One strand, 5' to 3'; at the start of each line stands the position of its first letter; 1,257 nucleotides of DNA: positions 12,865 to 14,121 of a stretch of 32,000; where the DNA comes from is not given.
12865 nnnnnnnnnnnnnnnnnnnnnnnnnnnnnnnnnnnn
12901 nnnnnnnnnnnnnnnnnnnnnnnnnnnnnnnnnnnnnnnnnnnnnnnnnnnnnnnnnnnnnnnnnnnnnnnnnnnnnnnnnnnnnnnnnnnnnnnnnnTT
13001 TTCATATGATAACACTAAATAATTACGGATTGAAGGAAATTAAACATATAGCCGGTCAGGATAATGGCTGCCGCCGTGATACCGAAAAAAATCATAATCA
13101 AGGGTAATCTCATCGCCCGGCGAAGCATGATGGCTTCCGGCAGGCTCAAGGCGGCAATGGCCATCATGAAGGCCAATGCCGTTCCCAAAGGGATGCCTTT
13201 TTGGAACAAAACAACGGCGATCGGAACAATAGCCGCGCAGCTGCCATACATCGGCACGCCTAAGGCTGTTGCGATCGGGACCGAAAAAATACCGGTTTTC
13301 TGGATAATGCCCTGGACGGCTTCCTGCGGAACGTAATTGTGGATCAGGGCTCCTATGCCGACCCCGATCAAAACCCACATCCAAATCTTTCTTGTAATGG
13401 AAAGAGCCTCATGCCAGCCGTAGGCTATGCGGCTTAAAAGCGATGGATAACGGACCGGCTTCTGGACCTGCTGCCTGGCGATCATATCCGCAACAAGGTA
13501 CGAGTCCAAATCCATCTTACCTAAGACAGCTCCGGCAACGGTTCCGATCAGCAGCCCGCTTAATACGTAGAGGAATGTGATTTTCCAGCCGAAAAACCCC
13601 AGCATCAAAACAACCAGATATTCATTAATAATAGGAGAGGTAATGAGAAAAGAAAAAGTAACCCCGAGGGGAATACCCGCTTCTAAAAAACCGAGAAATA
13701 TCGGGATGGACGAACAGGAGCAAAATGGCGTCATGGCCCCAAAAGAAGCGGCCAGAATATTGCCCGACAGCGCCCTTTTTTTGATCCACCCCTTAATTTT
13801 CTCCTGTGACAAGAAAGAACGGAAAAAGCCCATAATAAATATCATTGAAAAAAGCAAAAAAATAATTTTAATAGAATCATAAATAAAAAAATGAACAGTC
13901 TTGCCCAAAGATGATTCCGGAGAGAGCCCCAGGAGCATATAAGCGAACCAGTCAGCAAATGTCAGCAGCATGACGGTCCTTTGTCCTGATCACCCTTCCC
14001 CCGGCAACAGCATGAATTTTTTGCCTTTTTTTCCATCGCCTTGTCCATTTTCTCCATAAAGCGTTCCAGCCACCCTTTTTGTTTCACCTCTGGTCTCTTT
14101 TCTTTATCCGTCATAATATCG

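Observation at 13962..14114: Hidden 50-aa ORF with a CCC...CC tail, translationally coupled to the ars permease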

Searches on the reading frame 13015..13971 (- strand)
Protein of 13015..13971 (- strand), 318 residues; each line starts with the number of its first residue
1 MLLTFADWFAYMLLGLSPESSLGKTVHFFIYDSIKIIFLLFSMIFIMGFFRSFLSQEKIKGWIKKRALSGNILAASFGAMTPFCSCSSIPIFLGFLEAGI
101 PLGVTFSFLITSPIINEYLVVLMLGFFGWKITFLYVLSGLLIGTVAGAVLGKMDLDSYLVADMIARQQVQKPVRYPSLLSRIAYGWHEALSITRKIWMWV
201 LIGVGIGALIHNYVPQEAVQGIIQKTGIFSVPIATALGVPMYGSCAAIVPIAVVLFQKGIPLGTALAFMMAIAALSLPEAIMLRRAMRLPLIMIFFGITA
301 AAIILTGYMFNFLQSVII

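Call 4: search_protein_families(library=pfam, proteins=[window:13015-13971:-], max_evalue=0.1)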
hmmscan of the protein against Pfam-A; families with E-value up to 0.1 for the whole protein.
window:13015-13971:- (318 aa): 1 family
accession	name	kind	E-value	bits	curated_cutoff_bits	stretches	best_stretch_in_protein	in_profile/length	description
PF03773.19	ArsP_1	-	3.9e-64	217.1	32.3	1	22-312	2-294/294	Predicted permease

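Call 5: search_protein_families(library=ncbifam, proteins=[window:13015-13971:-], max_evalue=1)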
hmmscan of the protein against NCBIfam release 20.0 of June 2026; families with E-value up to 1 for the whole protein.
window:13015-13971:- (318 aa): 3 families
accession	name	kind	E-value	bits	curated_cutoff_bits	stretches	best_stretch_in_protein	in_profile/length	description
NF040736.1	efflux_SaoE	equivalog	3.9e-33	115.2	325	1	37-313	20-297/352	efflux transporter SaoE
NF033936.1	CuZnOut_SO0444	equivalog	1.9e-26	93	300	2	180-314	180-313/351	SO_0444 family Cu/Zn efflux transporter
NF037962.1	arsenic_eff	subfamily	0.14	11.5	100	1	32-149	1-113/287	arsenic efflux protein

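Call 9: list_cluster_members(proteins=[P0001, window:13015-13971:-])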
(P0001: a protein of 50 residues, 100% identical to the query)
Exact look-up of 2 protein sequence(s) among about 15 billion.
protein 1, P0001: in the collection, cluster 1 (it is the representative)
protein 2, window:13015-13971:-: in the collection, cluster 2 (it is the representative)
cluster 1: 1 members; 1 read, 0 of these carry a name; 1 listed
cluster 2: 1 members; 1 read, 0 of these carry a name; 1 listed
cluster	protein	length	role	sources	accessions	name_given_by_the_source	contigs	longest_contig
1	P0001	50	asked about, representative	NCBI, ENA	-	-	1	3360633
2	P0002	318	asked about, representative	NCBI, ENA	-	-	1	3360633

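Call 10: find_related_loci(query=window:13015-13971:-, collection=genome_contigs, flank=3000)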
Query window:13015-13971:- (318 aa) in genome_contigs; peptide patterns used: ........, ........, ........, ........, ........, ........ (x = any residue, [..] = any of these).
288 stretches matched a pattern; 180 encode a relative of the query (tblastn E <= 1e-3); the best 80 are kept; 80 distinct loci.
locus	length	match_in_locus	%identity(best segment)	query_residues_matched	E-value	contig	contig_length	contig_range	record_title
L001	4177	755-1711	71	1-318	3e-157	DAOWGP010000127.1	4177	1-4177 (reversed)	MAG TPA_asm: Candidatus Omnitrophota bacterium isolate CSMAG_1994 CSMAG_1994_k141_3509158_length_4177_cov_58.0582, whole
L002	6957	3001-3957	74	1-318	1e-152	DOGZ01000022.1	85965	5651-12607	MAG TPA_asm: Candidatus Omnitrophota bacterium isolate UBA10174 contig_11455, whole genome shotgun sequence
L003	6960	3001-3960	71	1-318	3e-149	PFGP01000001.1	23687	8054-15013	MAG: Candidatus Omnitrophica bacterium CG12_big_fil_rev_8_21_14_0_65_43_15 CG12_8_21_14_0.65_scaffold_1675_c, whole geno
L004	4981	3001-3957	74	1-318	1e-149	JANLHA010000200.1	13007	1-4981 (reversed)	MAG: Candidatus Omnitrophota bacterium isolate P6-5 k99_277915, whole genome shotgun sequence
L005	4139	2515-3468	72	1-317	8e-153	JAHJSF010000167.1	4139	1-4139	MAG: Nitrospinota bacterium isolate OS_PC_MetaG.mb.190 OS_PC_MetaG.mb.190_k141_672786, whole genome shotgun sequence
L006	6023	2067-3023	70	1-318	2e-148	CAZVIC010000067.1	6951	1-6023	MAG TPA_asm: uncultured Planctomycetia bacterium isolate binchicken_co181_25 genome assembly, contig: NODE_23632_length_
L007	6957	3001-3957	69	1-318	3e-147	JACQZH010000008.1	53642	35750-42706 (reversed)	MAG: Candidatus Omnitrophota bacterium isolate NC_groundwater_1562_Pr4_S-0.65um_39_9 SR1-18-Sp65_coassembly_scaffold_946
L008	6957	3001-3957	72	1-318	1e-146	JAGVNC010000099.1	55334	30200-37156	MAG: Candidatus Omnitrophota bacterium isolate DeMMO3_17 c_000000020304, whole genome shotgun sequence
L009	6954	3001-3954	68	1-317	3e-145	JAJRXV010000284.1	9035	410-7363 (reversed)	MAG: Deltaproteobacteria bacterium isolate Dive96_bin3.187 k141_5060020, whole genome shotgun sequence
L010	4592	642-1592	69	1-316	1e-145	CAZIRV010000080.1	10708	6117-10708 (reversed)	MAG TPA_asm: uncultured Planctomycetales bacterium isolate SRP128015_co1_466 genome assembly, contig: NODE_9949_length_1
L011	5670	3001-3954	70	1-317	5e-145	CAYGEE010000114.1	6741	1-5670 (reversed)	MAG TPA_asm: uncultured Planctomycetales bacterium isolate ERP113451_co3_410 genome assembly, contig: NODE_10412_length_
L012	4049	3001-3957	67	1-318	1e-144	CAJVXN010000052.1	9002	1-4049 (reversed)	TPA_asm: uncultured bacterium isolate DRR093005_bin.42_MetaBAT_v2.12.1_MAG genome assembly, contig: NODE_3103_length_900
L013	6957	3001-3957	67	1-317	2e-143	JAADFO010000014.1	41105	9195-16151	MAG: Nanobdellati archaeon isolate M_MaxBin.034 contig-127_1414, whole genome shotgun sequence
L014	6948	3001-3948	72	1-315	2e-142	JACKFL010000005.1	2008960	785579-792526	MAG: Candidatus Omnitrophota bacterium isolate HK-STAS-OMNI-4 HK-STAS-OMNI-4_5, whole genome shotgun sequence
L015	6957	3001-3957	66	1-318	3e-142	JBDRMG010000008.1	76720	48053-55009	MAG: Candidatus Omnitrophota bacterium isolate MEGAHIT-group-1.82 k141_7138477, whole genome shotgun sequence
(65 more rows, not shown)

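Call 37: find_encoding_contigs(protein=window:13015-13971:-, flank=3000, max_places=3)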
Protein window:13015-13971:- (318 aa): no gene with exactly this product is on record in the collection.

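Call 43: search_dna_similar(query=window:13015-13971:-, collection=plasmids, mode=protein, max_rows=15)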
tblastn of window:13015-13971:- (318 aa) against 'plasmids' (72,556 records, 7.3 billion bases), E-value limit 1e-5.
Records with a match: 1000; places in all: 1052; records where one place covers at least 80% of the query: 523.
Best place of each record, by identity: <60% 1000.
By first word of the organism name: Escherichia 465; Salmonella 198; Citrobacter 83; Klebsiella 62; Enterobacter 21; Bacillus 20; Staphylococcus 18; Vibrio 11; Shigella 11; Priestia 7; and 70 more.
By predicted mobility (MOB-suite, as given by PLSDB): conjugative 641; non-mobilizable 229; mobilizable 130.
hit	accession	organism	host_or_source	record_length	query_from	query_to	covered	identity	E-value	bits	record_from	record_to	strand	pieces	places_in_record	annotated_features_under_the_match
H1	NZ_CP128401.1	Candidatus Chlorohelix allophototropha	Single colony of Candidatus Chlorohelix ...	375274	5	313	97%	47.6%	1e-82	279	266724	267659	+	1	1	permease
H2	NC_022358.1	Sulfuricella denitrificans skB26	-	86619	2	311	97%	45.3%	4e-67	234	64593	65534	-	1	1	permease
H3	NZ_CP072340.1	Prevotella nigrescens F0103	Homo sapiens,whole organism,human oral ...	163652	1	313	98%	44.1%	6e-67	234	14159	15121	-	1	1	permease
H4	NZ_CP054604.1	Pseudosulfitobacter pseudonitzschiae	surface sea water,shallow sea, symbosis ...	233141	2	313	98%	44.0%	7e-62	219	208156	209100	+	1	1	permease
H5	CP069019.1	Pseudosulfitobacter pseudonitzschiae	Skeletonema menzelii,The surface ...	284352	2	313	98%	44.0%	7e-62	219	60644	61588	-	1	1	permease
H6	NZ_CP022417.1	Pseudosulfitobacter pseudonitzschiae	Skeletonema marinoi strain RO5AC,Cell ...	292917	2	313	98%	44.0%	9e-61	216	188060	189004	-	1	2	permease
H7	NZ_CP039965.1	Pseudorhodobacter turbinis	single bacterial isolate,Turban shell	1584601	2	311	97%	44.3%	3e-59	212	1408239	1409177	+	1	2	record has no annotation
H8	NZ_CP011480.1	Hoeflea sp. IMCC20628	-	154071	2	313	98%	43.7%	1e-60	215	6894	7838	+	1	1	permease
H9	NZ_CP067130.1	Paracoccus seriniphilus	cell culture,washing water of Bugula ...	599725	2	313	98%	43.7%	5e-60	214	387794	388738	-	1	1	permease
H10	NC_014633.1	Ilyobacter polytropus DSM 2926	marine mud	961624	16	313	94%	45.2%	1e-70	244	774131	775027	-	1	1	permease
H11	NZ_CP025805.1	Sulfitobacter sp. SK012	Marine Sediment,North Sea (sediment)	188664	15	311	93%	44.7%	9e-69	239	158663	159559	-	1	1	permease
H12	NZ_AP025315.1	Fulvitalea axinellae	-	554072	2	313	98%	42.4%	9e-74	253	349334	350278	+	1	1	permease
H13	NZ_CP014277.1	Martelella sp. AD-3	petroleum-contaminated soil with high ...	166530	2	313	98%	42.4%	8e-65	228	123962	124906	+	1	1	permease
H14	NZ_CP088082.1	Ideonella dechloratans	Cell culture,Activated sludge, ...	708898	6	311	96%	42.9%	8e-67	233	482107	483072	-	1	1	permease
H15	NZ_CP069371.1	Neotabrizicola shimadae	microbial biofilm,biofilm, Nakabusa ...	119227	14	311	94%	43.8%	8e-69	239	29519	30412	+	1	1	permease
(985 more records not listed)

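Call 44: search_solved_structures(query=window:13015-13971:-, max_evalue=0.01)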
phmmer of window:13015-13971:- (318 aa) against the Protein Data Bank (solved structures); distinct sequences matched with E-value up to 0.01: 0.

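Call 45: get_annotated_region(hit=H1, flank=2500)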
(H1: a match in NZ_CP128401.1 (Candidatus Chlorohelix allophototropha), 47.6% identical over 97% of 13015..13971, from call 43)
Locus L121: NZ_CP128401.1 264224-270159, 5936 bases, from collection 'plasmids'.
description: Candidatus Chlorohelix allophototropha isolate L227-S17 plasmid unnamed1, complete sequence
organism: Candidatus Chlorohelix allophototropha (NCBI taxid 3003348)
taxonomy: Bacteria; Chloroflexota; Chloroflexia; Candidatus Chloroheliales; Candidatus Chloroheliaceae; Candidatus Chlorohelix; Candidatus Chlorohelix allophototropha
host: -; source: Single colony of Candidatus Chlorohelix allophototropha from a non-axenic enrichment (subculture 19.9); ...; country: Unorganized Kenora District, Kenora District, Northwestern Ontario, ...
typing (MOB-suite, as given by PLSDB): non-mobilizable
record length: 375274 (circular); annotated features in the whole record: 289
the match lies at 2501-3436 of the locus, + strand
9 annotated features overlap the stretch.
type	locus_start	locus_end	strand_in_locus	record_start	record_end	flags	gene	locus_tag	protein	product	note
CDS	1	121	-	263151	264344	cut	-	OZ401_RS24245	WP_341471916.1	FAD-dependent oxidoreductase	-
CDS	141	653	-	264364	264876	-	-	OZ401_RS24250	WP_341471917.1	carboxymuconolactone decarboxylase family protein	-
CDS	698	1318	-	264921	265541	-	-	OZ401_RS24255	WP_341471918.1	glutaredoxin domain-containing protein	-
CDS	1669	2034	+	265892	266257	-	-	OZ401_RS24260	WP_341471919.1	metalloregulator ArsR/SmtB family transcription factor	GO:0006355 - regulation of DNA-templated transcription [Evidence IEA]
CDS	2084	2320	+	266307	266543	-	-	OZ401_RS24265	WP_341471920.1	thioredoxin family protein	-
CDS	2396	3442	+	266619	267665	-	-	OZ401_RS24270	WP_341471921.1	permease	-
CDS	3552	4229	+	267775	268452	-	-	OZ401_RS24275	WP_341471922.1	response regulator transcription factor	GO:0000160 - phosphorelay signal transduction system [Evidence IEA]; GO:0006355 - regulation of DNA-templated ...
CDS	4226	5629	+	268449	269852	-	-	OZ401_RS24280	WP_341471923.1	HAMP domain-containing sensor histidine kinase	GO:0007165 - signal transduction [Evidence IEA]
CDS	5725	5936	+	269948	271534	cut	-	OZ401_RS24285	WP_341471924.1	hypothetical protein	-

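Call 46: get_annotated_region(hit=H2, flank=2500)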
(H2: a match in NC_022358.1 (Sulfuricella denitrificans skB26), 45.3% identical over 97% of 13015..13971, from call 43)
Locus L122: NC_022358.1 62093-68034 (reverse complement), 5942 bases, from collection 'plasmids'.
description: Sulfuricella denitrificans skB26 plasmid pSCD, complete sequence
organism: Sulfuricella denitrificans skB26 (NCBI taxid 1163617)
taxonomy: Bacteria; Pseudomonadota; Betaproteobacteria; Nitrosomonadales; Sulfuricellaceae; Sulfuricella; Sulfuricella denitrificans; Sulfuricella denitrificans skB26
host: -; source: -; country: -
typing (MOB-suite, as given by PLSDB): non-mobilizable; replicon rep_cluster_1630
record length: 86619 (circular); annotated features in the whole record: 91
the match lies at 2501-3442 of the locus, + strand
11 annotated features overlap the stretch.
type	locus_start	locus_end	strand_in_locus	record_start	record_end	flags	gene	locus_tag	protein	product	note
CDS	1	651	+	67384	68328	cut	-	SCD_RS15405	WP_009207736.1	rhodanese-like domain-containing protein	-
CDS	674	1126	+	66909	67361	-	-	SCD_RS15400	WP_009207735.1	arsenate reductase ArsC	-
CDS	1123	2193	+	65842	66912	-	arsB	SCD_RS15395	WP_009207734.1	ACR3 family arsenite efflux transporter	-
CDS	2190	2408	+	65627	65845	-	-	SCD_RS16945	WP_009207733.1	GDCCVxC domain-containing (seleno)protein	-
CDS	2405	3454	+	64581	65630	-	-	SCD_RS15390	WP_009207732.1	permease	-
CDS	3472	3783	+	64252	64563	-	-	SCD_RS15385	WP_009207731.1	hypothetical protein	-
CDS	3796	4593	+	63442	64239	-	-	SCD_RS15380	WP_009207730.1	arsenite methyltransferase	-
CDS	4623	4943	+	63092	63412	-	-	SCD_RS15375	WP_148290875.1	hypothetical protein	-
CDS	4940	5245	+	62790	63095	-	-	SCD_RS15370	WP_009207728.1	hypothetical protein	-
CDS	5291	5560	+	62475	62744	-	-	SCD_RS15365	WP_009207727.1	thioredoxin family protein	-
CDS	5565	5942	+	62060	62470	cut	-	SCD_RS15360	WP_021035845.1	arsenate reductase ArsC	-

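Call 47: get_annotated_region(hit=H10, flank=2500)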
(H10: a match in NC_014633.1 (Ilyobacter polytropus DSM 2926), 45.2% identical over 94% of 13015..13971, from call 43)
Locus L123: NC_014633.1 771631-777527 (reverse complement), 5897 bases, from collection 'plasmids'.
description: Ilyobacter polytropus DSM 2926 plasmid pILYOP01, complete sequence
organism: Ilyobacter polytropus DSM 2926 (NCBI taxid 572544)
taxonomy: Bacteria; Fusobacteriota; Fusobacteriia; Fusobacteriales; Fusobacteriaceae; Ilyobacter; Ilyobacter polytropus; Ilyobacter polytropus DSM 2926
host: -; source: marine mud; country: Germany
typing (MOB-suite, as given by PLSDB): non-mobilizable; replicon rep_cluster_99
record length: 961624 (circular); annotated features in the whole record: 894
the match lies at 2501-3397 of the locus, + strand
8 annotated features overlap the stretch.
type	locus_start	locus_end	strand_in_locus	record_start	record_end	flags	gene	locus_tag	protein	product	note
CDS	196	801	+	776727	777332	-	-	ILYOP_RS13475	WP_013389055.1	hypothetical protein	-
CDS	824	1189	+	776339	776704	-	-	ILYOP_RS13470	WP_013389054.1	GerW family sporulation protein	-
CDS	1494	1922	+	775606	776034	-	-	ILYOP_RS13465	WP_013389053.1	Hsp20/alpha crystallin family protein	-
CDS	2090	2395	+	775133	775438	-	-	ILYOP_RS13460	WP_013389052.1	metalloregulator ArsR/SmtB family transcription factor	GO:0006355 - regulation of DNA-templated transcription [Evidence IEA]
CDS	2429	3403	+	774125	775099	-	-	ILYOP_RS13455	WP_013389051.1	permease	-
CDS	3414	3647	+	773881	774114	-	-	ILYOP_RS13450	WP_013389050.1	thioredoxin family protein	-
CDS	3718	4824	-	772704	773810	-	-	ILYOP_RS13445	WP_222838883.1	hypothetical protein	-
CDS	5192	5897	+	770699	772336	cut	-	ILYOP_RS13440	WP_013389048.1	FAD-dependent oxidoreductase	-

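Call 63: get_annotated_region(hit=H3, flank=1500)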
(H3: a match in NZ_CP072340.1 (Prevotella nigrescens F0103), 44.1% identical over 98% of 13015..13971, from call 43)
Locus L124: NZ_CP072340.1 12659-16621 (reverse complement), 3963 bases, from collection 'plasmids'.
description: Prevotella nigrescens F0103 plasmid unnamed, complete sequence
organism: Prevotella nigrescens F0103 (NCBI taxid 702439)
taxonomy: Bacteria; Bacteroidota; Bacteroidia; Bacteroidales; Prevotellaceae; Prevotella; Prevotella nigrescens; Prevotella nigrescens F0103
host: -; source: Homo sapiens,whole organism,human oral cavity; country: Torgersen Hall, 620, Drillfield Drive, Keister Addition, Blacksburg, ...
typing (MOB-suite, as given by PLSDB): non-mobilizable; mating-pair formation MPF_T
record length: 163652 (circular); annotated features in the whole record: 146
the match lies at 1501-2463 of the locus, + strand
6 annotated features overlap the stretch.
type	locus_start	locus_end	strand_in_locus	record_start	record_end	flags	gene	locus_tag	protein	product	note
CDS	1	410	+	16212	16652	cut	-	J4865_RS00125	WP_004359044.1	nitrophenyl compound nitroreductase subunit ArsF family protein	-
CDS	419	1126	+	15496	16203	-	-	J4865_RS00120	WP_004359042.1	aromatic aminobenezylarsenical efflux permease ArsG family transporter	-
CDS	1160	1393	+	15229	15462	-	-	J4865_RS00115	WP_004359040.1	thioredoxin family protein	-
CDS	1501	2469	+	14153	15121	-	-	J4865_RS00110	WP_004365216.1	permease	-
CDS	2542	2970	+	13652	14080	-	-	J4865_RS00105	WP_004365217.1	arsenate reductase ArsC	-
CDS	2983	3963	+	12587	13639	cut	arsB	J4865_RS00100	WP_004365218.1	ACR3 family arsenite efflux transporter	GO:0046685 - response to arsenic-containing substance [Evidence IEA]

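Call 64: get_annotated_region(hit=H12, flank=1500)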
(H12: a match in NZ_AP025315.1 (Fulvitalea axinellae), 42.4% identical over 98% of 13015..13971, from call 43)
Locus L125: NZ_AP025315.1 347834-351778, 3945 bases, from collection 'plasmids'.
description: Fulvitalea axinellae strain DSM 100852 plasmid pFA1, complete sequence
organism: Fulvitalea axinellae (NCBI taxid 1182444)
taxonomy: Bacteria; Bacteroidota; Cytophagia; Cytophagales; Persicobacteraceae; Fulvitalea; Fulvitalea axinellae
host: -; source: -; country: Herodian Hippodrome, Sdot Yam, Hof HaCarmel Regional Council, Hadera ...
typing (MOB-suite, as given by PLSDB): non-mobilizable
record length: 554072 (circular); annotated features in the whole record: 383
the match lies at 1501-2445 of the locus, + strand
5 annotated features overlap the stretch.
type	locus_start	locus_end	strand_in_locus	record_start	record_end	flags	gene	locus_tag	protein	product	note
CDS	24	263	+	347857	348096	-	-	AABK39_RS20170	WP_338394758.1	thioredoxin family protein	-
CDS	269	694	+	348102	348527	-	-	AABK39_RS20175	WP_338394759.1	nitrophenyl compound nitroreductase subunit ArsF family protein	-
CDS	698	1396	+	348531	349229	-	-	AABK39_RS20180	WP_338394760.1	aromatic aminobenezylarsenical efflux permease ArsG family transporter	-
CDS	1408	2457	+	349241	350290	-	-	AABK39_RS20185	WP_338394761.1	permease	-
CDS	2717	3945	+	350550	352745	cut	-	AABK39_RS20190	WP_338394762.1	glycoside hydrolase family 3 N-terminal domain-containing protein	GO:0005975 - carbohydrate metabolic process [Evidence IEA]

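Call 65: get_annotated_region(hit=H4, flank=1500)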
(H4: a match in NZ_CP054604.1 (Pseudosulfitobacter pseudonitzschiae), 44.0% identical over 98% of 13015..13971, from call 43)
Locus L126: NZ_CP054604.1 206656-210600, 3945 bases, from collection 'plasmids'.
description: Pseudosulfitobacter pseudonitzschiae strain H46 plasmid unnamed5, complete sequence
organism: Pseudosulfitobacter pseudonitzschiae (NCBI taxid 1402135)
taxonomy: Bacteria; Pseudomonadota; Alphaproteobacteria; Rhodobacterales; Roseobacteraceae; Pseudosulfitobacter; Pseudosulfitobacter pseudonitzschiae
host: -; source: surface sea water,shallow sea, symbosis with harmful algal bloom algae; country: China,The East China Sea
typing (MOB-suite, as given by PLSDB): conjugative; relaxase MOBP; mating-pair formation MPF_T
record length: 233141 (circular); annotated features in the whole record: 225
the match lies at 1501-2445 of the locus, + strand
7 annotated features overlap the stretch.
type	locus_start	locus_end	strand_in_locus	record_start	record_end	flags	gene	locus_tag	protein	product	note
CDS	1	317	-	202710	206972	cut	-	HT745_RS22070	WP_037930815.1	strawberry notch family protein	-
CDS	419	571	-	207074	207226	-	-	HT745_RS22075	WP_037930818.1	hypothetical protein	-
CDS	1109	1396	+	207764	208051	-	-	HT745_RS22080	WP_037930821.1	metalloregulator ArsR/SmtB family transcription factor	GO:0006355 - regulation of DNA-templated transcription [Evidence IEA]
CDS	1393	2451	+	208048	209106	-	-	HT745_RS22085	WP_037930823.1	permease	-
CDS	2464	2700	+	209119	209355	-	-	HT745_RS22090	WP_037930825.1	thioredoxin family protein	-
CDS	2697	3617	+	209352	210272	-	-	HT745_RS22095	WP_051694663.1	MBL fold metallo-hydrolase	-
CDS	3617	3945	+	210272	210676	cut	-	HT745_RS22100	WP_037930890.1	OsmC family protein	GO:0006979 - response to oxidative stress [Evidence IEA]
